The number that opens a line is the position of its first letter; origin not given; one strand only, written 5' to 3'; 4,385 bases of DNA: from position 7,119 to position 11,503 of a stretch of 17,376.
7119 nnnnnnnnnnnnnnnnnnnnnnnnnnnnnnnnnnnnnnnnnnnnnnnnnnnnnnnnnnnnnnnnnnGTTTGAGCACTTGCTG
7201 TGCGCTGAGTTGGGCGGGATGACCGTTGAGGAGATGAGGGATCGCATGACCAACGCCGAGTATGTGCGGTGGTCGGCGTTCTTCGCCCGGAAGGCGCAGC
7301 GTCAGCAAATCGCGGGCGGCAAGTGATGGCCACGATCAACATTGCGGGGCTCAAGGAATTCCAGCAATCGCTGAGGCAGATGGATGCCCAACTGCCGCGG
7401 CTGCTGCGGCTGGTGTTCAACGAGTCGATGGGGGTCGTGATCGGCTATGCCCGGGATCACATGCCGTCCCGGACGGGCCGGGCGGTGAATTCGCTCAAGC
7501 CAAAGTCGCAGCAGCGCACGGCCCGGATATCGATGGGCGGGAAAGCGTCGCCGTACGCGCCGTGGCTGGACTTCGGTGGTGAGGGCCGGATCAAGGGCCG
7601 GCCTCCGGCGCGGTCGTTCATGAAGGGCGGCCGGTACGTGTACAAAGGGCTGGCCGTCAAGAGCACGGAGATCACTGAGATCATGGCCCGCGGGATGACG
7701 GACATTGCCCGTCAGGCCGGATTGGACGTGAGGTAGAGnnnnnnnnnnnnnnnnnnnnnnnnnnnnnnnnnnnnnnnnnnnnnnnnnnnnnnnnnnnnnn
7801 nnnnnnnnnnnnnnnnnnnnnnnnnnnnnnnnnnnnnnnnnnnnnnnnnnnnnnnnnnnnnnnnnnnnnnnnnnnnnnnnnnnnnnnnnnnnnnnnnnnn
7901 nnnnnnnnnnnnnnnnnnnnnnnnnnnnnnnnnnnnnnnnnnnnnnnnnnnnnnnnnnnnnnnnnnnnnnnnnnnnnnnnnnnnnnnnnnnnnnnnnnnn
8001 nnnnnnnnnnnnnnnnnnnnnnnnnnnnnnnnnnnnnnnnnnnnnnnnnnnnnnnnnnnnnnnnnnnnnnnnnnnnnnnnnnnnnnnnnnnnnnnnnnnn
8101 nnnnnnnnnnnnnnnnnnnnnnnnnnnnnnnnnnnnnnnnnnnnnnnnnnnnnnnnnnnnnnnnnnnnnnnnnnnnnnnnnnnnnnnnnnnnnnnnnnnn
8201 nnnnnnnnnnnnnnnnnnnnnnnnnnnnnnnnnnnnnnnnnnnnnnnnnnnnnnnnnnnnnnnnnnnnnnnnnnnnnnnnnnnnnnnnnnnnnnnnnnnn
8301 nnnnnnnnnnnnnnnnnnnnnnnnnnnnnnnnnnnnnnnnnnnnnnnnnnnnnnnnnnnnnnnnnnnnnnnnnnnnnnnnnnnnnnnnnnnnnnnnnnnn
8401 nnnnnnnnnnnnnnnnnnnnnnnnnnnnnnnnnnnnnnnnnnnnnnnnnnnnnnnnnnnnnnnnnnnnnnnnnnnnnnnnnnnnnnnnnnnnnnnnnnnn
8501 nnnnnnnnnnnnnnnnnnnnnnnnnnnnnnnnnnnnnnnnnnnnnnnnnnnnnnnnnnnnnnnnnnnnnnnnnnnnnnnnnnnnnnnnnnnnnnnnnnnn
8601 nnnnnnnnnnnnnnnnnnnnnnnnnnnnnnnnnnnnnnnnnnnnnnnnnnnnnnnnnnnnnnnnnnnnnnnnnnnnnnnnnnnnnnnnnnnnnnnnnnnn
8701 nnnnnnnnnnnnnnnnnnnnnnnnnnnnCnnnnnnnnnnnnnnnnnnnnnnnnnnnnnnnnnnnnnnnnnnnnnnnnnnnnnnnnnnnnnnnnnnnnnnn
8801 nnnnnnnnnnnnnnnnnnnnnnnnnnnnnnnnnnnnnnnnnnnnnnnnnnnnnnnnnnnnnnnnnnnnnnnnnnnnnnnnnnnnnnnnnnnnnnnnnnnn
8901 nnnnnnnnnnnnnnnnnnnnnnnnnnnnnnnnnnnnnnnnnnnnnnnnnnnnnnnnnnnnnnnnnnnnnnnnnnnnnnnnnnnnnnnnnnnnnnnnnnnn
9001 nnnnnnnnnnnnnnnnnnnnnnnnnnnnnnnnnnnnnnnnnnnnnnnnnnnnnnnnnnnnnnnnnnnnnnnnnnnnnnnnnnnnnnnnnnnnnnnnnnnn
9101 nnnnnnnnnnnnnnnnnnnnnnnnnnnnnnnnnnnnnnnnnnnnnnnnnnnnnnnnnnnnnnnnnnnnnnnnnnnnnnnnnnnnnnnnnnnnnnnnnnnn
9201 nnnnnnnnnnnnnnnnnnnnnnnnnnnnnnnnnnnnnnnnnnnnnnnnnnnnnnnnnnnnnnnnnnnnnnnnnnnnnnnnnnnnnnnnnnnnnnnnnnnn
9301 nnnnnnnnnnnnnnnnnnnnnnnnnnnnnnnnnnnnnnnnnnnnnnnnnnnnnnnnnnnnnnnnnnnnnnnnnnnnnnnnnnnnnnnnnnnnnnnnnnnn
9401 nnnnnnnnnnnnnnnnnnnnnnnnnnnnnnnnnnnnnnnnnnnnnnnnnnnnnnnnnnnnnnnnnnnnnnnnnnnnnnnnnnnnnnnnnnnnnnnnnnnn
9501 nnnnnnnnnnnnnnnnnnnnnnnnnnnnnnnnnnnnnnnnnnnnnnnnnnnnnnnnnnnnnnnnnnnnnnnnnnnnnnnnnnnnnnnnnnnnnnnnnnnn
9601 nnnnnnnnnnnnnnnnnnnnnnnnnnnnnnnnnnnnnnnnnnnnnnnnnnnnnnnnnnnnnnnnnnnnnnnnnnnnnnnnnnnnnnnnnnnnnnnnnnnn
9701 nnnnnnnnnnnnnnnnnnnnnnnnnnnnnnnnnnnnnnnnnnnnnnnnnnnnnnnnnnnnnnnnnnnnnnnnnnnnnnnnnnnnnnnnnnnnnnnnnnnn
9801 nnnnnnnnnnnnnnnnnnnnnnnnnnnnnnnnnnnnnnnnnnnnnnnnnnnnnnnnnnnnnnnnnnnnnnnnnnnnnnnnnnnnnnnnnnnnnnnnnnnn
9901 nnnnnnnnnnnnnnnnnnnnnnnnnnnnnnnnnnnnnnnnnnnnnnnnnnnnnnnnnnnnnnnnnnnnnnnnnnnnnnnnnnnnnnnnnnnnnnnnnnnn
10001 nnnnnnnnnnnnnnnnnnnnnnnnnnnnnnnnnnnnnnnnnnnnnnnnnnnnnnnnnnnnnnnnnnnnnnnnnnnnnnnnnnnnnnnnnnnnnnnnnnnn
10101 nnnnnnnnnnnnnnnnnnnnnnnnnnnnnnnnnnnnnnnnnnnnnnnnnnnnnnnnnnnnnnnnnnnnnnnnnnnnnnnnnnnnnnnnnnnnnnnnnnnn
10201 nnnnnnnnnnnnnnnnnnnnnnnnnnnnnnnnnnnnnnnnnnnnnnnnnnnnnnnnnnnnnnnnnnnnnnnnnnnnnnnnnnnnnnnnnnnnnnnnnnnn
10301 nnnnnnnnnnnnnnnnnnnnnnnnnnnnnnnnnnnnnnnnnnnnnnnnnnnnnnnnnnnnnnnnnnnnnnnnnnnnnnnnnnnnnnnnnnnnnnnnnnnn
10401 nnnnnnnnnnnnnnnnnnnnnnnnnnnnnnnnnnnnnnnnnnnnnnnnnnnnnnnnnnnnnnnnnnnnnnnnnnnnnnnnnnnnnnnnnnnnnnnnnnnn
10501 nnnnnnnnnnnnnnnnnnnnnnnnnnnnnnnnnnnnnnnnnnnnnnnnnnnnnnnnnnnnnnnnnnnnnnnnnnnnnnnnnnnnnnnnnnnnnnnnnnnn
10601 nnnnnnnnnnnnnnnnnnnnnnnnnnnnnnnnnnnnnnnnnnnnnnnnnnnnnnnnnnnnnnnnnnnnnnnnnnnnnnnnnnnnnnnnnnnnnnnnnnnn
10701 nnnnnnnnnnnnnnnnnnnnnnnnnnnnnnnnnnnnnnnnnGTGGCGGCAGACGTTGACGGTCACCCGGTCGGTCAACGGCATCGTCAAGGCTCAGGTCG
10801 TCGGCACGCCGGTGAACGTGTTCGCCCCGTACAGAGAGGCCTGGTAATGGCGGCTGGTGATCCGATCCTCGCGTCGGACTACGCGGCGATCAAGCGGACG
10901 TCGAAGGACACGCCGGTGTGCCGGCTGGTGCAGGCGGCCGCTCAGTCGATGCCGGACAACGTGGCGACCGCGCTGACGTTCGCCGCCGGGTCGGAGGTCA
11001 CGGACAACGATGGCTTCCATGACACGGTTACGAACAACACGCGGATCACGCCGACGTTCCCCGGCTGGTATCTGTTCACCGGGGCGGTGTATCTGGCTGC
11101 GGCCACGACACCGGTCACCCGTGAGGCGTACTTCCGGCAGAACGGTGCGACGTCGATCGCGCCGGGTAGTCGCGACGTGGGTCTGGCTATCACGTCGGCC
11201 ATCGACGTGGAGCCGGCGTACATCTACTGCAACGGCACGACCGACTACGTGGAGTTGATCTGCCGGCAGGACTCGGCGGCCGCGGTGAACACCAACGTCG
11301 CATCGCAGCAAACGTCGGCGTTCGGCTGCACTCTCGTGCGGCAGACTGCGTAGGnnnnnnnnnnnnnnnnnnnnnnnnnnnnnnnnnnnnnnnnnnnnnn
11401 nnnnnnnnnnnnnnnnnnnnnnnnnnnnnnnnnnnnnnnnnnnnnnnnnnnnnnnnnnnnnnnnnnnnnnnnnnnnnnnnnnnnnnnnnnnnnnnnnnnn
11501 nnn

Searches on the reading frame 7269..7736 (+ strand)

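Call 23: search_protein_families(library=phrogs, proteins=[window:7269-7736:+], max_evalue=0.01)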
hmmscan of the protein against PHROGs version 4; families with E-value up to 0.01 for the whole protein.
window:7269-7736:+ (155 aa): 2 families
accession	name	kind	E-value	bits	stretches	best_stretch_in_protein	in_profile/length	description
phrog_5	-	connector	4.8e-10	40.7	1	20-149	83-211/239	tail completion or Neck1 protein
phrog_26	-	connector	0.0013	19.2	0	68-118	155-208/321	tail completion or Neck1 protein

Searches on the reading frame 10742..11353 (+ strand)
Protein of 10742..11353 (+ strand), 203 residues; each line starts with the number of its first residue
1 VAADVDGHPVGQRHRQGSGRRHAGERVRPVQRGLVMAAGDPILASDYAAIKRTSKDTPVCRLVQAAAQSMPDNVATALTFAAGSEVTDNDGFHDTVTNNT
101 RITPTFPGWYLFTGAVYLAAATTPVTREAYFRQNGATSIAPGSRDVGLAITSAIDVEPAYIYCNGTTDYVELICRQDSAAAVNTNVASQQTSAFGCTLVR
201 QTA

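Call 23: search_protein_families(library=phrogs, proteins=[window:10742-11353:+], max_evalue=0.01)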
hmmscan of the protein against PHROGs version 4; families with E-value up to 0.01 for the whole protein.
window:10742-11353:+ (203 aa): 2 families
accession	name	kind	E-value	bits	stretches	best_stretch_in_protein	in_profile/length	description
phrog_13989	-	head and packaging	5.9e-07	29.5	1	48-187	450-583/597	virion structural protein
phrog_22682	-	tail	4.3e-05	23.8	1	59-186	262-383/400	tail fiber protein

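Call 85: search_protein_families(library=pfam, proteins=[window:10742-11353:+], max_evalue=0.01)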
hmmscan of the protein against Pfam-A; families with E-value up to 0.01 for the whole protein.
window:10742-11353:+ (203 aa): 0 families
